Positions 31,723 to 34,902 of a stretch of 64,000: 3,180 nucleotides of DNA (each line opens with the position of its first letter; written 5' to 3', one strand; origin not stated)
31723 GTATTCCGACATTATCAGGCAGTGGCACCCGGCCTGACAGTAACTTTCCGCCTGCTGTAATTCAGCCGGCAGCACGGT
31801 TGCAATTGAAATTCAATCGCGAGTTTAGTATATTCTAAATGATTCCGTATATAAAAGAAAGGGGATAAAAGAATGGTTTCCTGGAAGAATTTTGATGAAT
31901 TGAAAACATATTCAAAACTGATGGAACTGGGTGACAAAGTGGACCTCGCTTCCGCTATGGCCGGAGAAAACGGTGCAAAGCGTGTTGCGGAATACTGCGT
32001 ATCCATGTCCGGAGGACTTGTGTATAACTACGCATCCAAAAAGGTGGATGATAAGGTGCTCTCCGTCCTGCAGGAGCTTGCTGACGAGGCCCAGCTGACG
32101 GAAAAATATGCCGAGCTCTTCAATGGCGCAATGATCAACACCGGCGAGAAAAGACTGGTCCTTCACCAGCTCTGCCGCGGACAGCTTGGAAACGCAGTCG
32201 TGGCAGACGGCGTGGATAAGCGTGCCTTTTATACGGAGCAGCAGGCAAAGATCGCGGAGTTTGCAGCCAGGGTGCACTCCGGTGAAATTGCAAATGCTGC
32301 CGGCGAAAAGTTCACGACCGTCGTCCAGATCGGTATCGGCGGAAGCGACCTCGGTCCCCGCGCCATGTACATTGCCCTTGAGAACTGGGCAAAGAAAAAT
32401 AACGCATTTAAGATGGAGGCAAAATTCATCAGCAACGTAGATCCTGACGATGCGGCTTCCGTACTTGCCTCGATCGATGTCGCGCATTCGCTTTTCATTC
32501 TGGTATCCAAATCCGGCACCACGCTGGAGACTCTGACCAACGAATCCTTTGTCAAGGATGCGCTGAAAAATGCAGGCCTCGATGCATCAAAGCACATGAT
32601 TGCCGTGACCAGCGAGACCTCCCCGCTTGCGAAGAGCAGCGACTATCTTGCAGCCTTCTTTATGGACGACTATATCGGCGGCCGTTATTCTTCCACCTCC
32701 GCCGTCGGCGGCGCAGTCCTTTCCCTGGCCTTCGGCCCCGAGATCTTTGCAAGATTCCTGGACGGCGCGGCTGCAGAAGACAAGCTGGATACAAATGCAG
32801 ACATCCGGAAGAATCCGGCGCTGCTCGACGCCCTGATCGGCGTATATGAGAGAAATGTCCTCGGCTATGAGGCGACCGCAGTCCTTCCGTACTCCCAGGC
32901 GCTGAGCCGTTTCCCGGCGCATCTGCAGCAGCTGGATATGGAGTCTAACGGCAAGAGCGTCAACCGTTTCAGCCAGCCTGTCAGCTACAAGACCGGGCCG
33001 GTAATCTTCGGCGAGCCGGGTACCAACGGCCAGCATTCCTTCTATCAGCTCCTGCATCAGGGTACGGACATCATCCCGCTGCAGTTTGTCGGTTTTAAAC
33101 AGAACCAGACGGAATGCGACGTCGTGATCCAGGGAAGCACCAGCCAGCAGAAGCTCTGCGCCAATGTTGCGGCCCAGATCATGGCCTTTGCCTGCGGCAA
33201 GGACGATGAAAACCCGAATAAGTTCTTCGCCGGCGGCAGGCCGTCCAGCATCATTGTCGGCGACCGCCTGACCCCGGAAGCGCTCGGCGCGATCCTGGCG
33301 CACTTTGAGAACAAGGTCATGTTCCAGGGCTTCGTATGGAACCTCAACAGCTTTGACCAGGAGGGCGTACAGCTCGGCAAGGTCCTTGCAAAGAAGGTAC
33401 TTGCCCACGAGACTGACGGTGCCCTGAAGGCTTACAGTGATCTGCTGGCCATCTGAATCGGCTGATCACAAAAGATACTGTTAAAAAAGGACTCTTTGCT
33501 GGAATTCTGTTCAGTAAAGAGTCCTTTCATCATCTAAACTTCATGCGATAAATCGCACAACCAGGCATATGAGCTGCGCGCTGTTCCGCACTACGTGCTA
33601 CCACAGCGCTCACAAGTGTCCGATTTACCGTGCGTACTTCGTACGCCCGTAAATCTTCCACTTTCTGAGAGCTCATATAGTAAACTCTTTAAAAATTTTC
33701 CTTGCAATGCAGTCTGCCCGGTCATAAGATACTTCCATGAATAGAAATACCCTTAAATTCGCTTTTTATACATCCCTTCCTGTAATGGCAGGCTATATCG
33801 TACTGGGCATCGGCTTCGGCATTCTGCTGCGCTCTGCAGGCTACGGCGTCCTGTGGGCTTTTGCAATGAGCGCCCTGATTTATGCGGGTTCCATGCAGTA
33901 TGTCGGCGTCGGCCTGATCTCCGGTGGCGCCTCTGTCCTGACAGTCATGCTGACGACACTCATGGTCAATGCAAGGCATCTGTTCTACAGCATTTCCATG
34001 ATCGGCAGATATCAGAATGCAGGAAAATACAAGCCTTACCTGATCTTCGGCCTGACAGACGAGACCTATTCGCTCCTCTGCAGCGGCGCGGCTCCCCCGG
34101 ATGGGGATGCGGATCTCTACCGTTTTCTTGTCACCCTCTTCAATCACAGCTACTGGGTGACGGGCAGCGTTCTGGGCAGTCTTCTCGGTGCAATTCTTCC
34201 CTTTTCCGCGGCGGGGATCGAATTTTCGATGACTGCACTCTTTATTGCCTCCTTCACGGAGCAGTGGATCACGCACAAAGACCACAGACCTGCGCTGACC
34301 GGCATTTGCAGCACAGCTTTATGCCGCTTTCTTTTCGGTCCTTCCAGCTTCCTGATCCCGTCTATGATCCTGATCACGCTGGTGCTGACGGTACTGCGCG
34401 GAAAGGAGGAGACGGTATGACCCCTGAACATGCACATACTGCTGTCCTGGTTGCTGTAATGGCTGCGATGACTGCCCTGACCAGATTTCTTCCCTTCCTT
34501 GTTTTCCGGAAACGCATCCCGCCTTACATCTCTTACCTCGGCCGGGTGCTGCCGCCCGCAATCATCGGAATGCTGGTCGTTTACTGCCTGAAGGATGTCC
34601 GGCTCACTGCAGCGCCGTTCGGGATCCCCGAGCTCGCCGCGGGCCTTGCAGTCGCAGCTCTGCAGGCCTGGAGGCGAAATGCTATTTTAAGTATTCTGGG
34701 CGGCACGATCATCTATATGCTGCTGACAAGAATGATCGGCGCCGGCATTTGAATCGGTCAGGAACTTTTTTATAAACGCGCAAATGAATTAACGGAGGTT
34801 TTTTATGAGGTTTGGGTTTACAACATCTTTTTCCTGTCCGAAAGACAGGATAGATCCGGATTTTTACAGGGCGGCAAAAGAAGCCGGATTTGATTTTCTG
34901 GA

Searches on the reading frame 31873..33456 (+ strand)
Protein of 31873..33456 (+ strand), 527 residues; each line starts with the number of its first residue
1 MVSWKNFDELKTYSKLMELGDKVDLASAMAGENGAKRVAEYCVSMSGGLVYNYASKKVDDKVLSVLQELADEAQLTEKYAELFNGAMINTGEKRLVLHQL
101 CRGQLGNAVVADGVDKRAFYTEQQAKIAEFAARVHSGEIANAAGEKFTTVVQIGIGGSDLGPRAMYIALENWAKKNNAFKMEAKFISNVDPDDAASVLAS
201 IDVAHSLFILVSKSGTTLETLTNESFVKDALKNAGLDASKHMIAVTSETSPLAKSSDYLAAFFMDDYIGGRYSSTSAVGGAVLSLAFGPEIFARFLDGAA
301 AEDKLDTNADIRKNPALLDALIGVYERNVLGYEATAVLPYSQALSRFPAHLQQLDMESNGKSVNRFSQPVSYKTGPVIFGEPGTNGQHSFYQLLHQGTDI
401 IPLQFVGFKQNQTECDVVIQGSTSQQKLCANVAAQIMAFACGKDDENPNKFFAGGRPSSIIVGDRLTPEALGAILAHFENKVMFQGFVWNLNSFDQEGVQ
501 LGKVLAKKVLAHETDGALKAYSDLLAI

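Call 72: search_protein_families(library=pfam, proteins=[window:31873-33456:+], max_evalue=0.00001)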
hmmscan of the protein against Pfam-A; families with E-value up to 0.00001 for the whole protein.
window:31873-33456:+ (527 aa): 1 family
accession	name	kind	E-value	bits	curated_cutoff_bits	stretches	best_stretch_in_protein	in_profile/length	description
PF00342.24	PGI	-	1.8e-128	429.7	22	1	53-516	2-472/486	Phosphoglucose isomerase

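Call 78: find_encoding_contigs(protein=window:31873-33456:+, flank=1500, max_places=10)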
Protein window:31873-33456:+ (527 aa): no gene with exactly this product is on record in the collection.

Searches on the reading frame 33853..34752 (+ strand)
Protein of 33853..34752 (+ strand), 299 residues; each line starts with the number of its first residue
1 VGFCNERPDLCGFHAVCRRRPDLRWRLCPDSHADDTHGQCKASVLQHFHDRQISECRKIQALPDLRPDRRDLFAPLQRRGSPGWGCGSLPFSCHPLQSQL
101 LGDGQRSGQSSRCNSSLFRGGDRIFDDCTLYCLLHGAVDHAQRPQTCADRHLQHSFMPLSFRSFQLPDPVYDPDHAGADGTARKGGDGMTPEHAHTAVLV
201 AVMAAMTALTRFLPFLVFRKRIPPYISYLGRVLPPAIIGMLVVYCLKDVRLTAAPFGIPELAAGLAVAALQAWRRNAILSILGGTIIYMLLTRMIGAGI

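Call 72: search_protein_families(library=pfam, proteins=[window:33853-34752:+], max_evalue=0.00001)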
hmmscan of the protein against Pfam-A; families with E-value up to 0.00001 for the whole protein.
window:33853-34752:+ (299 aa): 1 family
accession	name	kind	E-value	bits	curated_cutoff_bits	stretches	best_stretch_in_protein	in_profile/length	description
PF05437.17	AzlD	-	1.8e-22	79.8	23.7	1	197-291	2-98/99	Branched-chain amino acid transport protein (AzlD)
